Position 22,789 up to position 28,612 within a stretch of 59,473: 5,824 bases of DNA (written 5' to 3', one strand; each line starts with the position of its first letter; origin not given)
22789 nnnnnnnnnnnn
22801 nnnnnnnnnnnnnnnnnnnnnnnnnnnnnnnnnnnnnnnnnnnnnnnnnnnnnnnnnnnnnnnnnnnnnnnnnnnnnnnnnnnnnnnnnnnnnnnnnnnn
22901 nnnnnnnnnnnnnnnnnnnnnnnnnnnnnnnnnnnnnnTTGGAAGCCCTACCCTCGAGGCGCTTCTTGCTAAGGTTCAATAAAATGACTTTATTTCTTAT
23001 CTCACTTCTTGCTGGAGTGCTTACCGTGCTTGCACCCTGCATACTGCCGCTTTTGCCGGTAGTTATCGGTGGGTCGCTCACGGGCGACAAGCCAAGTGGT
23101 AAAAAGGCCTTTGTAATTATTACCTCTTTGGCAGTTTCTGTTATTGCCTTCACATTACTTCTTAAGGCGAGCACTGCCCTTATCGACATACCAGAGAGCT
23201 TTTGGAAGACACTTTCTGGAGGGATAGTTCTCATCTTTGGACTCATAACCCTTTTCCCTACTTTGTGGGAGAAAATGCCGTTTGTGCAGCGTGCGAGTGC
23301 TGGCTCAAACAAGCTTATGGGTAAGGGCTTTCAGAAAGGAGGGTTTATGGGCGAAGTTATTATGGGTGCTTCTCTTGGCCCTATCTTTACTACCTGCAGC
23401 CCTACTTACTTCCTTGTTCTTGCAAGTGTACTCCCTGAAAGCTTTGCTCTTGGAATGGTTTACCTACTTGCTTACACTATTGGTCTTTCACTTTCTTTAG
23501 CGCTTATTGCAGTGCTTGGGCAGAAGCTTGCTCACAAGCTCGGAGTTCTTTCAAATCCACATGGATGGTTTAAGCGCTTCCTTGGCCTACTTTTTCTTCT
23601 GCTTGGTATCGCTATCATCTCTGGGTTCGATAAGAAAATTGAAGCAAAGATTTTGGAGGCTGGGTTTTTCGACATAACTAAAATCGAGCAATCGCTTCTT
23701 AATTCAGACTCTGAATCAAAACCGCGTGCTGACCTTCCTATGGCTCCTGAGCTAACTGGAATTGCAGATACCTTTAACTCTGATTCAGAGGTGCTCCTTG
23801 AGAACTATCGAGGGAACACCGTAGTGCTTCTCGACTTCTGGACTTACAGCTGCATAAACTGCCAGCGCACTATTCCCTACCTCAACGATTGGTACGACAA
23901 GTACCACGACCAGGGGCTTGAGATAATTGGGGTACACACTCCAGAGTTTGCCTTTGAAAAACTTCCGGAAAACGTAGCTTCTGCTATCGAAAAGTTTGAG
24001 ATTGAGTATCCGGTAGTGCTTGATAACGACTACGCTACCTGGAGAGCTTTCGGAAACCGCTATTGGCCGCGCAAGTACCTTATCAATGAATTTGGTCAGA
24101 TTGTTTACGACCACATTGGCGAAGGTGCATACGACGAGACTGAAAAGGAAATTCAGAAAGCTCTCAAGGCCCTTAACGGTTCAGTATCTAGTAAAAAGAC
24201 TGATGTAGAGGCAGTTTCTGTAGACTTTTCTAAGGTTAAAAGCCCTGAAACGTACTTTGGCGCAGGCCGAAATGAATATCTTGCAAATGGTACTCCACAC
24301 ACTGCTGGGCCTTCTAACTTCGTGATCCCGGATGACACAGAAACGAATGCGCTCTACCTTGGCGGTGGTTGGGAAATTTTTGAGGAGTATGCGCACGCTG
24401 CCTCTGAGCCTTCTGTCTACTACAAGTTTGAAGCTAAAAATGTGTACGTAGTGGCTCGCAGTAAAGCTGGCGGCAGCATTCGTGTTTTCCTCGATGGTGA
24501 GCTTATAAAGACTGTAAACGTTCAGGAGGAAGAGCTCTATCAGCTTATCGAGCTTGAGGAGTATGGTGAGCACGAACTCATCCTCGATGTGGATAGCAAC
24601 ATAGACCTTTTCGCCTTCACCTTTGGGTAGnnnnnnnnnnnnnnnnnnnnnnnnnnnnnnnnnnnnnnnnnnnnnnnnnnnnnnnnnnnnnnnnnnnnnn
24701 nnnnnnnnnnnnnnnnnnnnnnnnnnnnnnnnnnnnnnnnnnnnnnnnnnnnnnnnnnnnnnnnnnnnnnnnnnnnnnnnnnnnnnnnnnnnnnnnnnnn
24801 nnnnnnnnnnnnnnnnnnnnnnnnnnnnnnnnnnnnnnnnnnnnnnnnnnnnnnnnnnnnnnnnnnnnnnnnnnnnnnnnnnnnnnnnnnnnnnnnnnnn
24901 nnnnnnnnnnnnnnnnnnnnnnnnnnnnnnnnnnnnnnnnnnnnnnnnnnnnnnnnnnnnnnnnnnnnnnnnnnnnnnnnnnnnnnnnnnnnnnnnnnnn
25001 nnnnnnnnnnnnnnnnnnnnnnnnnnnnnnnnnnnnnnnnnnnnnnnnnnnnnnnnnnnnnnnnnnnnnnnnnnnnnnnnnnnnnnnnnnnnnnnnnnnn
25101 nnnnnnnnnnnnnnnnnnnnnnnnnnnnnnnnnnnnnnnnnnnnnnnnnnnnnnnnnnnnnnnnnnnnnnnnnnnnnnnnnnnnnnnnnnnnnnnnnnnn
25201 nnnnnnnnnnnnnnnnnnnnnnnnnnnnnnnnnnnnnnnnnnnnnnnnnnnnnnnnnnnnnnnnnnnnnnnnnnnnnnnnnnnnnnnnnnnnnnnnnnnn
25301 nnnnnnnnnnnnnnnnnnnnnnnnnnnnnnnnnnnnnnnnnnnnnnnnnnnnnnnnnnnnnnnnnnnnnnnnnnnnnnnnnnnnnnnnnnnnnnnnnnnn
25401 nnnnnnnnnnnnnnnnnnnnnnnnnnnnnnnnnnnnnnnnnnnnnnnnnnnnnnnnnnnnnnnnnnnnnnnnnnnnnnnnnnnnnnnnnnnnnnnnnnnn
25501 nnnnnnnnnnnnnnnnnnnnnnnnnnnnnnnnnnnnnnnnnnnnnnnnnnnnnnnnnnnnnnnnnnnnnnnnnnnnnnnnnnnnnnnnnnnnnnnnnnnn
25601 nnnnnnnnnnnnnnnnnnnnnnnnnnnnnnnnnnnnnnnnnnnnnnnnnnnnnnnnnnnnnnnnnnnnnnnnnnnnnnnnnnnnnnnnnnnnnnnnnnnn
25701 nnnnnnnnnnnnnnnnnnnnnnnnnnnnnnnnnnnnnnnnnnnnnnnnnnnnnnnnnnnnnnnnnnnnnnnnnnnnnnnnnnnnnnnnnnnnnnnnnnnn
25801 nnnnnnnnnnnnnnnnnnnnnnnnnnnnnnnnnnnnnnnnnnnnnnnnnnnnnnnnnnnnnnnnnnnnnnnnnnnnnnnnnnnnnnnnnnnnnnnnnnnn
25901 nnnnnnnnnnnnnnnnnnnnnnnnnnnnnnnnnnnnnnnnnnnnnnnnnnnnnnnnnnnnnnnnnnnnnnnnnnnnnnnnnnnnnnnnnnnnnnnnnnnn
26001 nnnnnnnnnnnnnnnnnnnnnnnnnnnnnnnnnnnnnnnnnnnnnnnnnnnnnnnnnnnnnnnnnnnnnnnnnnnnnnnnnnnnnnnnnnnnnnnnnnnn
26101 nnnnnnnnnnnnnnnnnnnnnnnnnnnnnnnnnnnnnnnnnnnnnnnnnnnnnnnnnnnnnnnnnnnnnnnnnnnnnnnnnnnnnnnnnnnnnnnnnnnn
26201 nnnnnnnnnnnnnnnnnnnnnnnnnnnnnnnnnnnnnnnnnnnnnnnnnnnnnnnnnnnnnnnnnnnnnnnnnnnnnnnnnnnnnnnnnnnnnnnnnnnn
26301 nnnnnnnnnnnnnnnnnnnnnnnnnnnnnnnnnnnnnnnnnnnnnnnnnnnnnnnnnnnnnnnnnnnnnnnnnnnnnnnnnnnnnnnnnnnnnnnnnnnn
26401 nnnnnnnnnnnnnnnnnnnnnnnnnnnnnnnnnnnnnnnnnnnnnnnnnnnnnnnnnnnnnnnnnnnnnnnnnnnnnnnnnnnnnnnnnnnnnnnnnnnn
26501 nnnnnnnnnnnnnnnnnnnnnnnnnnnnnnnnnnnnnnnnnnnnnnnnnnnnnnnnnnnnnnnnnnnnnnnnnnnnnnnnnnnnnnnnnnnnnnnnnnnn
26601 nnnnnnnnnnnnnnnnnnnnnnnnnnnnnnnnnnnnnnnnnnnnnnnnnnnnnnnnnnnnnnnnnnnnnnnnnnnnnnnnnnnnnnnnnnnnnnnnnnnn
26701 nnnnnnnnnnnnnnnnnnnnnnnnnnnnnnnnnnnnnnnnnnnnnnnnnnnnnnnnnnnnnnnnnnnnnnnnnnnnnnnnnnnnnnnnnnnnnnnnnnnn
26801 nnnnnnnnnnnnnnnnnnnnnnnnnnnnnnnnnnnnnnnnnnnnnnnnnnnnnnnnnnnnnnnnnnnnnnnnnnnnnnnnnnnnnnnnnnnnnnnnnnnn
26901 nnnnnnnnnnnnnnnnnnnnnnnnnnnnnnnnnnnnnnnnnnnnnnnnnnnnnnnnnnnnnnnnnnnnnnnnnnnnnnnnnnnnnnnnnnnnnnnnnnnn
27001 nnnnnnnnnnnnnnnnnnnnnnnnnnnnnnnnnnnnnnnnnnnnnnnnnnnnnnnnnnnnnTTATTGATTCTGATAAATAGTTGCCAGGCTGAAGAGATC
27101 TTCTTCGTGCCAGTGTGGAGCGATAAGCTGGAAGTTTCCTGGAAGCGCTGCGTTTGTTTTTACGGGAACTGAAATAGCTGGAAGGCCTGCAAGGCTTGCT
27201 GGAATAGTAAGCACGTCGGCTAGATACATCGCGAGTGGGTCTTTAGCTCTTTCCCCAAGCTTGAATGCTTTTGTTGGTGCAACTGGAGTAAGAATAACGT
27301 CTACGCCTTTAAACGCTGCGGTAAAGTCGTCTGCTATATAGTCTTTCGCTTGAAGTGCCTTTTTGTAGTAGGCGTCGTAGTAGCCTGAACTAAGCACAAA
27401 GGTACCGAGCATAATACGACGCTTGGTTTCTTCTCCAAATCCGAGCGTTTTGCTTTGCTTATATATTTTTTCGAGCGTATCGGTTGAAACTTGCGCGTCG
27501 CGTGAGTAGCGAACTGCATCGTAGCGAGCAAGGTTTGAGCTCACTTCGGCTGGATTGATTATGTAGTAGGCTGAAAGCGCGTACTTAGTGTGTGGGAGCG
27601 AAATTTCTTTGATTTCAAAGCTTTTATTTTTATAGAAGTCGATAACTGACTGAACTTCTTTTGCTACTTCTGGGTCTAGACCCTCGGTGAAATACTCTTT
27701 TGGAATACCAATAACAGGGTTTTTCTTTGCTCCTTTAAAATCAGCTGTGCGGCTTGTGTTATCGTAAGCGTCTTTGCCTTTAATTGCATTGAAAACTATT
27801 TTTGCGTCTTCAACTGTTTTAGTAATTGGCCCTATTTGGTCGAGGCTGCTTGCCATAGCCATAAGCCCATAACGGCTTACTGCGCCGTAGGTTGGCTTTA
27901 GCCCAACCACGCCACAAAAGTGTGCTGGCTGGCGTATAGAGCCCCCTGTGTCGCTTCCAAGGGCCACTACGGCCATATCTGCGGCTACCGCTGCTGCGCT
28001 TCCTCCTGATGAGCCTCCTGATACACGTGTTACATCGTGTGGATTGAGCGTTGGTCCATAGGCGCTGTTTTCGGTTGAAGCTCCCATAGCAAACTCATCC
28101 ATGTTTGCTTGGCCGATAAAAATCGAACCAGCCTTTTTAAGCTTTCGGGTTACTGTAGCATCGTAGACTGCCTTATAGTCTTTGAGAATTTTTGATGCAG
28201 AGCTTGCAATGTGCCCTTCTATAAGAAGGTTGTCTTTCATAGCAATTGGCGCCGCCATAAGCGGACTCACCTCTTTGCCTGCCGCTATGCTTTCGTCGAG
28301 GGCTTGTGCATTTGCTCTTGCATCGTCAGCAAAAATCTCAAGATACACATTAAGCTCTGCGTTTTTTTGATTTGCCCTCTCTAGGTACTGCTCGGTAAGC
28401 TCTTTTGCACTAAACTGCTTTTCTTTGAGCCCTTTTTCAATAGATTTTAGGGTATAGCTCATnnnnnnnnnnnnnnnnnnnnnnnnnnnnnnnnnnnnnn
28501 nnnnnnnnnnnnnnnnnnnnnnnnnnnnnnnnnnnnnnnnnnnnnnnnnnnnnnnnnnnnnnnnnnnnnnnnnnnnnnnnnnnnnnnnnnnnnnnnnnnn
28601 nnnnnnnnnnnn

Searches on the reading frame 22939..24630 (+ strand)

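Call 24: search_protein_families(library=pfam, proteins=[window:22939-24630:+], max_evalue=0.001)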
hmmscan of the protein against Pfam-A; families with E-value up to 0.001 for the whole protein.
window:22939-24630:+ (563 aa): 5 families
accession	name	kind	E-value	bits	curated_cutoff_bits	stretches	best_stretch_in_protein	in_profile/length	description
PF17991.7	Thioredoxin_10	-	2.6e-23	83.6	27.1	1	435-563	1-142/142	Thioredoxin like C-terminal domain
PF08534.16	Redoxin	-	2.8e-13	50.3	26.6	1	280-408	16-147/148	Redoxin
PF00578.27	AhpC-TSA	-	3.4e-13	50.1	26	1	282-390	15-123/124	AhpC/TSA family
PF13905.12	Thioredoxin_8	-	2.1e-09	38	27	1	293-387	1-93/94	Thioredoxin-like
PF02683.22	DsbD_TM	-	2.1e-05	24.4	27.1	1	19-227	5-215/219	Cytochrome C biogenesis protein transmembrane domain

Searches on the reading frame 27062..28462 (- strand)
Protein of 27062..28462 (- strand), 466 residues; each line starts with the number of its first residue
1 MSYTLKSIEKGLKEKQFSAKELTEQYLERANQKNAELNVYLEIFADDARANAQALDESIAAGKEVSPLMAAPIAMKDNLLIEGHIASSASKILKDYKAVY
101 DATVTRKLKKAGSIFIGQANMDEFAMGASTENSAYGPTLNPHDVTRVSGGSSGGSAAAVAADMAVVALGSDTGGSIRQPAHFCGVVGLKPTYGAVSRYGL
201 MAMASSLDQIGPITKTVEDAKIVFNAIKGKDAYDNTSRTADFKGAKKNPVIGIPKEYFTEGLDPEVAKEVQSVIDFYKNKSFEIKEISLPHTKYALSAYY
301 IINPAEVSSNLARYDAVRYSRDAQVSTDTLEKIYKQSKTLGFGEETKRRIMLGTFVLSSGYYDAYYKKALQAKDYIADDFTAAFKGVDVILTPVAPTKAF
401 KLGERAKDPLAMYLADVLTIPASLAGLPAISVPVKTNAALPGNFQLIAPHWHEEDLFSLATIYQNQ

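Call 69: search_protein_families(library=pfam, proteins=[window:27062-28462:-], max_evalue=0.01)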
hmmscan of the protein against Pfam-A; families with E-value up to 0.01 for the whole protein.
window:27062-28462:- (466 aa): 1 family
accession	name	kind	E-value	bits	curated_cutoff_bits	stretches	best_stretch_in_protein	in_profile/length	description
PF01425.27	Amidase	-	3.7e-141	471.6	27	1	21-456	1-444/445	Amidase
